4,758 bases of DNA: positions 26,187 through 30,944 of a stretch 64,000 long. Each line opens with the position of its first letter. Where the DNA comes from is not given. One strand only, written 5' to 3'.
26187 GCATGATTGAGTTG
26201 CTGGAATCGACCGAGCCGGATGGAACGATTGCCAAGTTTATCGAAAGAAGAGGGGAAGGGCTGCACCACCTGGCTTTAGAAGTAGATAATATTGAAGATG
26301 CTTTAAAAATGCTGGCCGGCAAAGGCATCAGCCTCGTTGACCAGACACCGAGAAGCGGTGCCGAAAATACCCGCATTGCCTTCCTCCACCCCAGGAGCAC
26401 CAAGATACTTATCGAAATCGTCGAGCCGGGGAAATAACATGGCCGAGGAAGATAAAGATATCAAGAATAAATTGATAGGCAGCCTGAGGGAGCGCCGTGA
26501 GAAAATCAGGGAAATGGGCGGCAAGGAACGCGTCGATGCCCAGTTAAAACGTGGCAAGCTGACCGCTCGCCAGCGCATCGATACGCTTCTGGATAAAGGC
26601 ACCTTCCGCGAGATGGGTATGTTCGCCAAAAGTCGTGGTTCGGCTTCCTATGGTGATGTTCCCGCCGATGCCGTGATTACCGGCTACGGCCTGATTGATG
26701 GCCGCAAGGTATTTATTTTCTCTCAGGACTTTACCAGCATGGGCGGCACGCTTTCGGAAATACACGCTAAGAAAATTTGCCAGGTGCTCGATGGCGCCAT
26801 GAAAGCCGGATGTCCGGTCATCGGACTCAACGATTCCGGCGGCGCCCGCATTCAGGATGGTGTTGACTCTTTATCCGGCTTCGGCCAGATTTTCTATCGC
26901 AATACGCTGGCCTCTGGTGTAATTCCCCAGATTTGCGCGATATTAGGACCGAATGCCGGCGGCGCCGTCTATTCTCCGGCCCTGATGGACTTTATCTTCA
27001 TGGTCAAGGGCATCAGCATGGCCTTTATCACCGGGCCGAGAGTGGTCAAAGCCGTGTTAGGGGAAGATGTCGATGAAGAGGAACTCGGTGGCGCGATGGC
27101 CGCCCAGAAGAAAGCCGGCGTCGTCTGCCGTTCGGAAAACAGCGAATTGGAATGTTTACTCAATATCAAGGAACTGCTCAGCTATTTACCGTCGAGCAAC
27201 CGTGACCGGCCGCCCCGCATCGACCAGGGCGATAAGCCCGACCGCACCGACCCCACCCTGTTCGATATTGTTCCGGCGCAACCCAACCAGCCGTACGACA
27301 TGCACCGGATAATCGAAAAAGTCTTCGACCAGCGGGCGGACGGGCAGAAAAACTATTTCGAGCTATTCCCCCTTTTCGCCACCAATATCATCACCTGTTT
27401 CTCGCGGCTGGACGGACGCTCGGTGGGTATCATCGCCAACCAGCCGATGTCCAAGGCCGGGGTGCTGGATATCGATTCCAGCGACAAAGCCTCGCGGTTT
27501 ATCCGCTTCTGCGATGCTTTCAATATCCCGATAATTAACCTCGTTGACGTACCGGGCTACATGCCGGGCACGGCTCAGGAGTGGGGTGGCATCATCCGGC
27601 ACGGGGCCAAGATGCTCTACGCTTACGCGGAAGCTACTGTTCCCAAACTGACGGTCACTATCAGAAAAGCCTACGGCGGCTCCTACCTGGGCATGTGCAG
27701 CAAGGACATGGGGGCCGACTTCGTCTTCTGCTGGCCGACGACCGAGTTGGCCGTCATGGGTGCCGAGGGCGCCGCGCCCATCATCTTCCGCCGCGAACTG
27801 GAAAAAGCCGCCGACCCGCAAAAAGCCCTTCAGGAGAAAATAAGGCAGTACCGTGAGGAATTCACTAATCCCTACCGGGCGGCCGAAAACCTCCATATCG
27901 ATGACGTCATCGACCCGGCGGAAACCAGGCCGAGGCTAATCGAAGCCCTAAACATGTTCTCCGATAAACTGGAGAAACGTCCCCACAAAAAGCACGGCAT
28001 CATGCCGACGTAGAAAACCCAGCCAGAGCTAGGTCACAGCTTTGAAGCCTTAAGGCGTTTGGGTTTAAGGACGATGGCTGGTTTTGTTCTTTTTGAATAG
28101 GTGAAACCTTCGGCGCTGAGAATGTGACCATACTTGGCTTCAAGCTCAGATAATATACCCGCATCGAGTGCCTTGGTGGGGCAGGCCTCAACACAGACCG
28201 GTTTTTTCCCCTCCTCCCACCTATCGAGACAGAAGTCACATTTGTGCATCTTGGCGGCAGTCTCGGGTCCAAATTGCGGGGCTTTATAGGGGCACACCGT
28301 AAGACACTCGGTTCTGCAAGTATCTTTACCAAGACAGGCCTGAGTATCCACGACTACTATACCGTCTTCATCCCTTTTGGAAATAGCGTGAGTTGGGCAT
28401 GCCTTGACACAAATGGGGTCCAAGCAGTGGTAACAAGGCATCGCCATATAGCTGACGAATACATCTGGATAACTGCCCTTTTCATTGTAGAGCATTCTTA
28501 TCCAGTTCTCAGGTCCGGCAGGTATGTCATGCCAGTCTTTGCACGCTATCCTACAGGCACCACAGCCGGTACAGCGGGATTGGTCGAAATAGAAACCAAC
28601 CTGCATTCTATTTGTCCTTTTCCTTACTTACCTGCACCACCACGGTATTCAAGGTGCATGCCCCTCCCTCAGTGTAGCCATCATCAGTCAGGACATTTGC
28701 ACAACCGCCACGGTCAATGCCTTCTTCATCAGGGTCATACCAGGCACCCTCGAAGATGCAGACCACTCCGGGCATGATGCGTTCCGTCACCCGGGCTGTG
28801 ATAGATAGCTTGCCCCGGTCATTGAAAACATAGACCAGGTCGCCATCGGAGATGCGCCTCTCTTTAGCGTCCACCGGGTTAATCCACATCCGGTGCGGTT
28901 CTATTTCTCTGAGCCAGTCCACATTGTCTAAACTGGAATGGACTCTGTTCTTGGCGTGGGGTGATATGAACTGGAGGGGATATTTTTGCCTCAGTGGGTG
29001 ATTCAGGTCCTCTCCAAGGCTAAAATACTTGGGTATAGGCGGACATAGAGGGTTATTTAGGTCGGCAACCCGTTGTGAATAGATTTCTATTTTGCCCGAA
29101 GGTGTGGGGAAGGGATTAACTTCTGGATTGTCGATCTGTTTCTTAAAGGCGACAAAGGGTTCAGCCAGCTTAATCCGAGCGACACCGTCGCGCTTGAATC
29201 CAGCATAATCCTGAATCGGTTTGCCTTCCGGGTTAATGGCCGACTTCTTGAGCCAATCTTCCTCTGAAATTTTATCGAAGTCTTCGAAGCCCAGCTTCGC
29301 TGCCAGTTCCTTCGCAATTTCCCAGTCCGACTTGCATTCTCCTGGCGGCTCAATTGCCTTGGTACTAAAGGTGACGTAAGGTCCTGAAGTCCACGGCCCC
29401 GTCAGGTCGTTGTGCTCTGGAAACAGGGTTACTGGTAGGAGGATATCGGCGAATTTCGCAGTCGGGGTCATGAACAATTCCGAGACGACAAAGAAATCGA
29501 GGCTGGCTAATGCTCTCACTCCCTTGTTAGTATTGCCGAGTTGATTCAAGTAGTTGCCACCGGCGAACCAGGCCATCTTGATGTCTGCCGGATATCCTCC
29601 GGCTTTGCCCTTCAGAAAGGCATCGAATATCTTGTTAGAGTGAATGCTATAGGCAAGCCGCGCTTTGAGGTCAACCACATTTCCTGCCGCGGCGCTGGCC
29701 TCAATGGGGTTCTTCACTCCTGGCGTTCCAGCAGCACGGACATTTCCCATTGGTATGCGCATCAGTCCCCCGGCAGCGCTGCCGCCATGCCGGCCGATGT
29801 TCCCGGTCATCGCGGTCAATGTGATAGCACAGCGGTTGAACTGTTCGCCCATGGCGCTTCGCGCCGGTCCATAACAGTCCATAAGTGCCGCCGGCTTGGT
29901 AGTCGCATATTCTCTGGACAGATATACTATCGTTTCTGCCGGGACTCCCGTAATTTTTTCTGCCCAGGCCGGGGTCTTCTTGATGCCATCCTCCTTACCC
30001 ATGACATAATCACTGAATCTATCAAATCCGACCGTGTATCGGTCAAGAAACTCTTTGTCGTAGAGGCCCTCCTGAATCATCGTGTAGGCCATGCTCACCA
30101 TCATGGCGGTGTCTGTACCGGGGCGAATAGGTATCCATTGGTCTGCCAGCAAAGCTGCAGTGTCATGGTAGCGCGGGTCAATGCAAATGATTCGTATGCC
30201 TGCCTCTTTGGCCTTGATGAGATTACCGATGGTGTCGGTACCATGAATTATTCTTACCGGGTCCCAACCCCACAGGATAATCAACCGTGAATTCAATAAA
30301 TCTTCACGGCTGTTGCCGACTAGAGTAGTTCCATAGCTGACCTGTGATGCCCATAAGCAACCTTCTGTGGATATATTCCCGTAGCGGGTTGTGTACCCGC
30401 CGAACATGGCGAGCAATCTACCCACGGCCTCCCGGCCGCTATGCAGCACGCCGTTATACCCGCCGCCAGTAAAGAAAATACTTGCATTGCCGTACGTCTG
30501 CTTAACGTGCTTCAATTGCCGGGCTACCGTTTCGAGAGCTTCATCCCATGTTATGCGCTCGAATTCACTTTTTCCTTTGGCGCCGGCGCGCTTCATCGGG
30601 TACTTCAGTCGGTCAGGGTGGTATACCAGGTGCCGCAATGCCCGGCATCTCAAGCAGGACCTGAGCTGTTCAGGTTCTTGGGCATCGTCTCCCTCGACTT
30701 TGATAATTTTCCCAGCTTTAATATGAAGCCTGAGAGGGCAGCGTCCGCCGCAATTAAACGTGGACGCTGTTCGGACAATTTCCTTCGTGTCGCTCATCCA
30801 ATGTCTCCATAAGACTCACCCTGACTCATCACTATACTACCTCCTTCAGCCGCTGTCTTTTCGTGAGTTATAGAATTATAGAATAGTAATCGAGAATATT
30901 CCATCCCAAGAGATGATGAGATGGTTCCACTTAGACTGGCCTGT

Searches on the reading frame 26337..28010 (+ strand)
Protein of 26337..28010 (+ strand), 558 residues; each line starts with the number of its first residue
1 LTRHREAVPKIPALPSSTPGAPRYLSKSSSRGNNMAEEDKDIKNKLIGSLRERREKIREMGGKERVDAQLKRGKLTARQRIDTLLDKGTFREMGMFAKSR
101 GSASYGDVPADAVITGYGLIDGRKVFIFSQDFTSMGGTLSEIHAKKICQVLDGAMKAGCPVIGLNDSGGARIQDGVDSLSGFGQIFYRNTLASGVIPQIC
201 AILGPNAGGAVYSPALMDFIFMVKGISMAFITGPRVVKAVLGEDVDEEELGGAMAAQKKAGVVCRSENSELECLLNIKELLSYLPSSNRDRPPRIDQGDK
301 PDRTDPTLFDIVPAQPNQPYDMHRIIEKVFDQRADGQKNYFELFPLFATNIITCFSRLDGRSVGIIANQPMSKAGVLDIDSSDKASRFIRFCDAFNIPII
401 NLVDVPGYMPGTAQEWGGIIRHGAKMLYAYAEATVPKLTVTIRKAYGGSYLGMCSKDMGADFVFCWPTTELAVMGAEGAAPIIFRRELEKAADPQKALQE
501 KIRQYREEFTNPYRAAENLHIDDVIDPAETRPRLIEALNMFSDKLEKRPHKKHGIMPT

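Call 11: search_protein_families(library=pfam, proteins=[window:26337-28010:+], max_evalue=0.00001)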
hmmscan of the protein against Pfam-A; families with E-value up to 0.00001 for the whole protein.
window:26337-28010:+ (558 aa): 2 families
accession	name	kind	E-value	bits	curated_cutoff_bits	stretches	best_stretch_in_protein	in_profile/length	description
PF01039.27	Carboxyl_trans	-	1.1e-180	601.9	22.3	1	69-555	2-492/493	Carboxyl transferase domain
PF03255.19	ACCA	-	1.5e-10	41.2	23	1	382-494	133-240/310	Acetyl co-enzyme A carboxylase carboxyltransferase-like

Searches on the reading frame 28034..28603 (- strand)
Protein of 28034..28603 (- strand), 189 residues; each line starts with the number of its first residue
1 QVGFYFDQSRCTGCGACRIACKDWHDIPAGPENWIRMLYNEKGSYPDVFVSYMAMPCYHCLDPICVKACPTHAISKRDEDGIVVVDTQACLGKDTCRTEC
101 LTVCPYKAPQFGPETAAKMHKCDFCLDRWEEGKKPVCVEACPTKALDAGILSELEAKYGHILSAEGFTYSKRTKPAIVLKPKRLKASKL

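Call 44: search_protein_families(library=pfam, proteins=[window:28034-28603:-], max_evalue=0.00001)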
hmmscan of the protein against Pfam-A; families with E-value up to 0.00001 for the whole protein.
window:28034-28603:- (189 aa): 7 families
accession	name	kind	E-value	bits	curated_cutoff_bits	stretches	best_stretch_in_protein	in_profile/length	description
PF13247.11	Fer4_11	-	8e-26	90.6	26.2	1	49-149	2-98/100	4Fe-4S dicluster domain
PF12838.12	Fer4_7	-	2.4e-12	47.5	27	1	10-73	1-52/52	4Fe-4S dicluster domain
PF00037.32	Fer4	-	8.3e-10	38.5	21.1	0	5-21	2-18/24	4Fe-4S binding domain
PF13237.11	Fer4_10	-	2.7e-09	37.2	25.5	0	54-105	6-53/53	4Fe-4S dicluster domain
PF13187.11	Fer4_9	-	2.2e-08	34.4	27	0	10-74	1-52/52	4Fe-4S dicluster domain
PF12837.12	Fer4_6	-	2.2e-08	34.1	25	0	82-108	1-23/24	4Fe-4S binding domain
PF12797.12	Fer4_2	-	5e-06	26.6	24.5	0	4-22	3-21/22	4Fe-4S binding domain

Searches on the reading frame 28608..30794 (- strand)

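Call 44: search_protein_families(library=pfam, proteins=[window:28608-30794:-], max_evalue=0.00001)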
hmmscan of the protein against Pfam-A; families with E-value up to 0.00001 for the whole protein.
window:28608-30794:- (728 aa): 3 families
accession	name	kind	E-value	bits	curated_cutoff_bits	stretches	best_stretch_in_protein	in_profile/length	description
PF00384.28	Molybdopterin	-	3.8e-57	194.4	24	1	62-499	1-352/353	Molybdopterin oxidoreductase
PF01568.27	Molydop_binding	-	1.6e-25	89.7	26.8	1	607-709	1-99/110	Molydopterin dinucleotide binding domain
PF04879.21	Molybdop_Fe4S4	-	3.3e-08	33.8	22.7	1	7-59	4-55/55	Molybdopterin oxidoreductase Fe4S4 domain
